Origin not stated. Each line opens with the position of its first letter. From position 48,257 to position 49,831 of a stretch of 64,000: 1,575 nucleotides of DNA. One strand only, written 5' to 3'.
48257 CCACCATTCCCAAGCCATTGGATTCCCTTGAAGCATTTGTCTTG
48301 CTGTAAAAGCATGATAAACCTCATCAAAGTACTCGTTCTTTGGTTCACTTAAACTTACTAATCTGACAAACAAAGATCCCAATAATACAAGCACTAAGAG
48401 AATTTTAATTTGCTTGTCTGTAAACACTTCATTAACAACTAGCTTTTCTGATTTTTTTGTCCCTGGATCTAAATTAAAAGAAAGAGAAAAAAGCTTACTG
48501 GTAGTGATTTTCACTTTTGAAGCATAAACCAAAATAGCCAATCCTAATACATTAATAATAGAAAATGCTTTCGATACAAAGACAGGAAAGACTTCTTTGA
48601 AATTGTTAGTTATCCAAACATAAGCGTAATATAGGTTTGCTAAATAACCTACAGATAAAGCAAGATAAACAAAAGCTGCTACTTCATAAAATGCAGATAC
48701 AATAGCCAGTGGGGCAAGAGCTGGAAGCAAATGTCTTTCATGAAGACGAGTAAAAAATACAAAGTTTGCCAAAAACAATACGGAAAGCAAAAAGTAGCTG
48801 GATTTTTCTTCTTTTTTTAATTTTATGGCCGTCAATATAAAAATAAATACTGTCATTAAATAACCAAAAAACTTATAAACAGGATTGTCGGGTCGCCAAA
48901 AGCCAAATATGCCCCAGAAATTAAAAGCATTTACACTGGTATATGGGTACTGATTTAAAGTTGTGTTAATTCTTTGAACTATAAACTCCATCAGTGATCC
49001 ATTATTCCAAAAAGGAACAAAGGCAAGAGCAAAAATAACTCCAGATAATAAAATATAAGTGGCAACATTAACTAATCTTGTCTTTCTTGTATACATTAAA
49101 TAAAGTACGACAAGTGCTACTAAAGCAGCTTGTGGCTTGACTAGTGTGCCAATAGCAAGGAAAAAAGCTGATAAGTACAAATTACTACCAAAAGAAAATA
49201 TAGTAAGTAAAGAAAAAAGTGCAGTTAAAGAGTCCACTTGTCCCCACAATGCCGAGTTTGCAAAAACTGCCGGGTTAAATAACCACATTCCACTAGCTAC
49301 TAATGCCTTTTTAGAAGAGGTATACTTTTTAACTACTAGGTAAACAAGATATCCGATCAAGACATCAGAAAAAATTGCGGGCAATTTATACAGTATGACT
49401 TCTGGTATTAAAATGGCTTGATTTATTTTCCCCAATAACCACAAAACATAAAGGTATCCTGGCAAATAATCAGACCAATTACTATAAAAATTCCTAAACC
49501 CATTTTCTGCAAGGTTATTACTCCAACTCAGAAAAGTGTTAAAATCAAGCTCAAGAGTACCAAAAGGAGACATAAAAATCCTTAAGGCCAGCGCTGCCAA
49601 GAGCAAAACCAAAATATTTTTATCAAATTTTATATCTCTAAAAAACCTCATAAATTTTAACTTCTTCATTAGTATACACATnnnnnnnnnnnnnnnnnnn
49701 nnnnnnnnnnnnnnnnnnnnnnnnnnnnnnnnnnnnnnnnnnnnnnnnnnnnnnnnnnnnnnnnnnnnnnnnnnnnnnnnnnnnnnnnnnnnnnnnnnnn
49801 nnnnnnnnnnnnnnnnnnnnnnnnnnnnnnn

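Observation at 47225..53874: Three adjacent GT-C-type membrane glycosyltransferases plus an LCP enzyme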

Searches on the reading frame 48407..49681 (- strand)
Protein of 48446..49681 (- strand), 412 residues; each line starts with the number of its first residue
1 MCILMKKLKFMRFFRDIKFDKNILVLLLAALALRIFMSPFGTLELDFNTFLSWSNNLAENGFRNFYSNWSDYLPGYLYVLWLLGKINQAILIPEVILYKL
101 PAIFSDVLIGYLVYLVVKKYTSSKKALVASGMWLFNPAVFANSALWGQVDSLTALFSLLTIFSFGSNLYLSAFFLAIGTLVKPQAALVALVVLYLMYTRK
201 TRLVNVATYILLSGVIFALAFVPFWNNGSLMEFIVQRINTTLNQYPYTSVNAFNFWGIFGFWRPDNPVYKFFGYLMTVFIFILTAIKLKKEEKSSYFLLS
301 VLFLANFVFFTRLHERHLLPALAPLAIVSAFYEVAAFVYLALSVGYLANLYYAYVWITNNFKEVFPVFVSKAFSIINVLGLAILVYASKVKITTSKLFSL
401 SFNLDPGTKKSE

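Call 11: search_protein_families(library=pfam, proteins=[window:48446-49681:-], max_evalue=10)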
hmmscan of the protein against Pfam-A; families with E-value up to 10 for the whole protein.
seq(412 aa): 2 families
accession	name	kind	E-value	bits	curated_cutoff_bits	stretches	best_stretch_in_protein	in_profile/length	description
PF13231.12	PMT_2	-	1.4e-05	25.8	26.1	1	100-225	26-158/160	Dolichyl-phosphate-mannose-protein mannosyltransferase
PF05814.16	Ac76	-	0.097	13.1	22.5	1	186-226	6-46/83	Orf76 (Ac76)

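Call 49: predict_structure(alignment_id=A2)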
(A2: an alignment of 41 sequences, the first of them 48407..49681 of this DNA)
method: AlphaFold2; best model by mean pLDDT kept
length: 425 residues; sequences in the alignment: 41
mean_pLDDT: 88.8   pTM: 0.88
mean pLDDT of the five models: 88.8, 88.5, 88.1, 87.1, 86.7
residues with pLDDT >= 90: 306; 70-90: 64; 50-70: 33; < 50: 22
segments of 3 or more residues with pLDDT < 50: 403-406, 408-425
pLDDT, mean of each block of 10 residues (from residue 1): 60 71 97 96 90 95 87 95 96 96 98 97 97 97 91 98 96 98 97 97 98 98 95 94 79 87 89 96 95 93 97 86 98 95 95 87 89 96 91 61 49 40 36
secondary structure, 60 per line:
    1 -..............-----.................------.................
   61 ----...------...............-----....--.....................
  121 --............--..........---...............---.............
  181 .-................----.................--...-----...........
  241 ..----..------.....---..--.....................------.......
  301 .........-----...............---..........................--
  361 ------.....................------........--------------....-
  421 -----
elements in order: H2-15 H21-37 H44-60 H74-88 H94-97 H100-120 H123-134 H137-146 H150-164 H168-181 H183-198 H203-219 H230-242 H255-259 H267-287 H294-309 H315-329 H333-358 H367-387 H394-401 H416-419

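Call 54: fold_search(model_id=the predicted structure, library=pdb)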
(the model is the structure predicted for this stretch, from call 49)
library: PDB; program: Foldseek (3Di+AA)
matches with E <= 10: 211; with E <= 0.001: 8
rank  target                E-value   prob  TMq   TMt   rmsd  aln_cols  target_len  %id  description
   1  6snh_X                3.4e-06  1.00  0.66  0.59  11.0       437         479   16  Cryo-EM structure of yeast ALG6 in complex with 6AG9 Fab and Dol25-P-Glc (released 2020-03-11)
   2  8imx_U                6.9e-05  1.00  0.61  0.62   6.4       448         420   14  Cryo-EM structure of GPI-T with a chimeric GPI-anchored protein (released 2023-08-16)
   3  7w72_U                1.6e-04  1.00  0.61  0.61   6.9       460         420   14  Structure of a human glycosylphosphatidylinositol (GPI) transamidase (released 2022-02-16)
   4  7wld_U                2.1e-04  1.00  0.60  0.61   5.6       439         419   15  Cryo-EM structure of the human glycosylphosphatidylinositol transamidase complex at 2.53 Angstrom resolution (released 2022-04-27)
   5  9dm7_A                2.8e-04  1.00  0.57  0.64   5.6       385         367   16  mannosyltransferase PimE in complex with Fab_E6 (released 2025-06-25)
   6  9ub7_B                3.0e-04  1.00  0.63  0.67   7.1       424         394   13  Structure of glycosylphosphatidylinositol transamidase,state 1 (released 2026-04-08)
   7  9dm5                  4.8e-04  1.00  0.58  0.63   6.0       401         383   16  Product-Bound mannosyltransferase PimE (released 2025-06-25)
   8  6s7o_A                8.6e-04  1.00  0.42  0.29  13.3       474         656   14  Cryo-EM structure of human oligosaccharyltransferase complex OST-A (released 2019-12-18)
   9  9n9j_I                1.1e-03  1.00  0.39  0.26  16.5       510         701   12  Structure of a GRP94 folding intermediate engaged with a CCDC134- and FKBP11-bound secretory translocon (released 2025-11-19)
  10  9wno_A                1.3e-03  1.00  0.64  0.66   5.0       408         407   17  Cryo-EM structure of Candida glabrata GPI mannosyltransferase I bound to Dol-P-Man (released 2025-12-03)
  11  9s6s_A                1.3e-03  1.00  0.47  0.38  20.5       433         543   13  Ternary cryo-EM structure of human ALG9 with Dol25-PP-GlcNAc2Man6, Dol25-P-Man and Fab (released 2026-03-18)
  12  7oci_F                1.5e-03  1.00  0.44  0.31  20.1       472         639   14  Cryo-EM structure of yeast Ost6p containing oligosaccharyltransferase complex (released 2022-02-16)
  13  8age_A                1.6e-03  1.00  0.45  0.31  14.1       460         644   13  Structure of yeast oligosaccharylransferase complex with acceptor peptide bound (released 2022-12-07)
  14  9s6u_A                1.7e-03  1.00  0.48  0.39  19.4       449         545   13  Ternary cryo-EM structure of human ALG9 with Dol25-PP-GlcNAc2Man8, Dol25-P-Man and Fab (released 2026-03-18)
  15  9s6r_A                1.8e-03  1.00  0.59  0.65   5.3       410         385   10  Ternary cryo-EM structure of yeast ALG3 with Dol25-PP-GlcNAc2Man5, Dol25-P-Man, and Fab (released 2026-03-18)
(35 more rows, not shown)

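Call 82: search_protein_representatives(protein=window:48506-49681:-)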
Query: 392 residues. Proteins with E-value up to 0.001 (for the whole library): 4064; up to 1e-10: 2026; up to 1e-30: 227. The best 150 are listed.
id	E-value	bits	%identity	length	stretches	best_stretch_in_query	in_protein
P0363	5.8e-108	378.1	45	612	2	20-382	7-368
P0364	3.6e-97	342.6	43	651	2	9-382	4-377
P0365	6.6e-96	338.5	49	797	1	17-385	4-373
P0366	1.6e-95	337.2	49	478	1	21-391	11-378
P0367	7.9e-95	334.9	43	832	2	25-385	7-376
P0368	1.3e-93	330.9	40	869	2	18-377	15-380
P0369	2.8e-90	319.9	48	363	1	33-386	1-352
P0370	1.4e-86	307.7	47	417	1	9-381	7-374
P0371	1.0e-85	304.9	48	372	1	41-384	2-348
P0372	1.1e-79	285.0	45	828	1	21-385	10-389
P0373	4.7e-75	269.8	52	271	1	17-266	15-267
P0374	1.8e-71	258.0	46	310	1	61-347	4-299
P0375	1.6e-70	254.9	45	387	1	21-380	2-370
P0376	4.5e-68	246.8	41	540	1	23-384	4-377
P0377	1.2e-67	245.4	44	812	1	24-384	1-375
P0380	4.6e-64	233.6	40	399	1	23-387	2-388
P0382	1.2e-63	232.3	40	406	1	21-384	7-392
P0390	6.5e-57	210.1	41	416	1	20-385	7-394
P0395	4.7e-54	200.7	33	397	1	22-379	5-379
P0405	3.0e-44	168.4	32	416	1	24-383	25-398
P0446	6.5e-38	147.6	36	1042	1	20-386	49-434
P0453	1.6e-37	146.3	36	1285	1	24-352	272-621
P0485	1.7e-35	139.6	34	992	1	24-368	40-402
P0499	4.4e-35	138.3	33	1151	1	20-388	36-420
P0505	9.4e-35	137.2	36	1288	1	24-356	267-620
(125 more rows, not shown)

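Call 84: list_cluster_members(proteins=[P0446, P0453, P0485, P0499, P0505, P0380, P0382, P0390, P0395, P0405])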
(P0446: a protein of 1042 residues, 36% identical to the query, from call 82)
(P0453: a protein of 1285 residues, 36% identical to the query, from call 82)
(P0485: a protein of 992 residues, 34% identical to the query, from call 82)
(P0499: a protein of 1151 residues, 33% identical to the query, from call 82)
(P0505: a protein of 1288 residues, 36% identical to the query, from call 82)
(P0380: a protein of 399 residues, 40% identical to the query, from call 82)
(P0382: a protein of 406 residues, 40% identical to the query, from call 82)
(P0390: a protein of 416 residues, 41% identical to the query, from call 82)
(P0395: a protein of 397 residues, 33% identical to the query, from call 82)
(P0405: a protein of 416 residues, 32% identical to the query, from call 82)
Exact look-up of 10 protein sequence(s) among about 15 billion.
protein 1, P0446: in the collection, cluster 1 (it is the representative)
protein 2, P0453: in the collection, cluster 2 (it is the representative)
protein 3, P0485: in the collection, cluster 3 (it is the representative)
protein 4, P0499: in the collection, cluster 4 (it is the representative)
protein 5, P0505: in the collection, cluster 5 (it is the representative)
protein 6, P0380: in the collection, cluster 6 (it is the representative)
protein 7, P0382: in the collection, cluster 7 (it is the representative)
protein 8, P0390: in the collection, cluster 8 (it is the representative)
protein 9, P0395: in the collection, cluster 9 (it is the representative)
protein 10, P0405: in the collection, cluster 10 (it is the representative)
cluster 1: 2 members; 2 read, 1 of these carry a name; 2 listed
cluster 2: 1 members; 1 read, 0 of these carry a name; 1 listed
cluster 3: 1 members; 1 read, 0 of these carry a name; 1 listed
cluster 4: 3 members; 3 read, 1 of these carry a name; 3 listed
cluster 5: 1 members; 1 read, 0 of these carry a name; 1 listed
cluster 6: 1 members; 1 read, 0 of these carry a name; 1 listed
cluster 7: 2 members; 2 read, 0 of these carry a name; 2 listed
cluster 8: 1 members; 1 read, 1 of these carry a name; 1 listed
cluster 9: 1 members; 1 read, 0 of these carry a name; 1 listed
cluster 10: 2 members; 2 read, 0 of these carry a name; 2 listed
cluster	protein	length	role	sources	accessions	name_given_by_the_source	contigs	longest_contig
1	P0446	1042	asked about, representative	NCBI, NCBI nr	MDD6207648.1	MAG: phospholipid carrier-dependent glycosyltransferase [Clostridiales bacterium] | phospholipid carrier-dependent glycosyltransferase [Clostridiales bacterium]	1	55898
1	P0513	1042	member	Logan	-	-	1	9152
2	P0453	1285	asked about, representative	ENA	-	-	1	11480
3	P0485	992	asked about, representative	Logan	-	-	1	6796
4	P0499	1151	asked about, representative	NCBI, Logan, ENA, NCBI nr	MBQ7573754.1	MAG: glycosyltransferase family 39 protein [Clostridia bacterium] | glycosyltransferase family 39 protein [Clostridia bacterium]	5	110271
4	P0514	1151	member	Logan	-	-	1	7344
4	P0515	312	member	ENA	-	-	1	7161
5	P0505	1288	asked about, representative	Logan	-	-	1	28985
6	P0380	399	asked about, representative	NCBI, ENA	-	-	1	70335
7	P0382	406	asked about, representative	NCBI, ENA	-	-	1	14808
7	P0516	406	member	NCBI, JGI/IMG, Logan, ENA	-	-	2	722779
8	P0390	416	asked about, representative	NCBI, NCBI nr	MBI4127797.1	MAG: hypothetical protein HY459_01870, partial [Parcubacteria group bacterium] | hypothetical protein [Parcubacteria group bacterium]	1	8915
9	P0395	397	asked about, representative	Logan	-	-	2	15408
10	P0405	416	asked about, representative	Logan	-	-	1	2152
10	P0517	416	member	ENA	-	-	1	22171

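Call 85: find_encoding_contigs(protein=P0499, flank=10000, max_places=2)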
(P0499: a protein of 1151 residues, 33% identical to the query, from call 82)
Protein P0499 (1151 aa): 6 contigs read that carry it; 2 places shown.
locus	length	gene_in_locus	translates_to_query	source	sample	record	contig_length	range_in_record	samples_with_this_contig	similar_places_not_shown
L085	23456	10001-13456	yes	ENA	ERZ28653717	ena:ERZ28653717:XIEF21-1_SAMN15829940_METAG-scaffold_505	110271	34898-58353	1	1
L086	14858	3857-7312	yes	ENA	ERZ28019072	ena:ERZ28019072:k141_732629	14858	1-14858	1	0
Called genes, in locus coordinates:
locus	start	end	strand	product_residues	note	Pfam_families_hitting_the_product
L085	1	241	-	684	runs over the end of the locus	PF02872:5_nucleotid_C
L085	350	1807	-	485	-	PF00478:IMPDH, PF03060:NMO (faint), PF00571:CBS, PF01070:FMN_dh (weak)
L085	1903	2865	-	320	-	PF01207:Dus, PF01180:DHO_dh (faint), PF01680:SOR_SNZ (faint)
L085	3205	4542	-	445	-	PF00395:SLH, PF00877:NLPC_P60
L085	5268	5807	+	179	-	PF00255:GSHPx, PF00578:AhpC-TSA, PF08534:Redoxin (weak)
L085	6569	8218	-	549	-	PF00682:HMGL-like, PF22615:IPMS_D2, PF08502:LeuA_dimer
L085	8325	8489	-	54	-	-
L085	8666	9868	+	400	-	-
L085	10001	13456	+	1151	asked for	PF13231:PMT_2 (weak), PF02366:PMT, PF13231:PMT_2, PF16192:PMT_4TMC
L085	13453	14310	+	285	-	PF05681:Fumerase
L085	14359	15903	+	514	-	-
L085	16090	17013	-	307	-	PF03009:GDPD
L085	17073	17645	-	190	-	PF02659:Mntp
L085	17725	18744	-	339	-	PF07833:Cu_amine_oxidN1 (weak)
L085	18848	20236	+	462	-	PF03062:MBOAT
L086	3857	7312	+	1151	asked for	PF13231:PMT_2 (weak), PF02366:PMT, PF13231:PMT_2, PF16192:PMT_4TMC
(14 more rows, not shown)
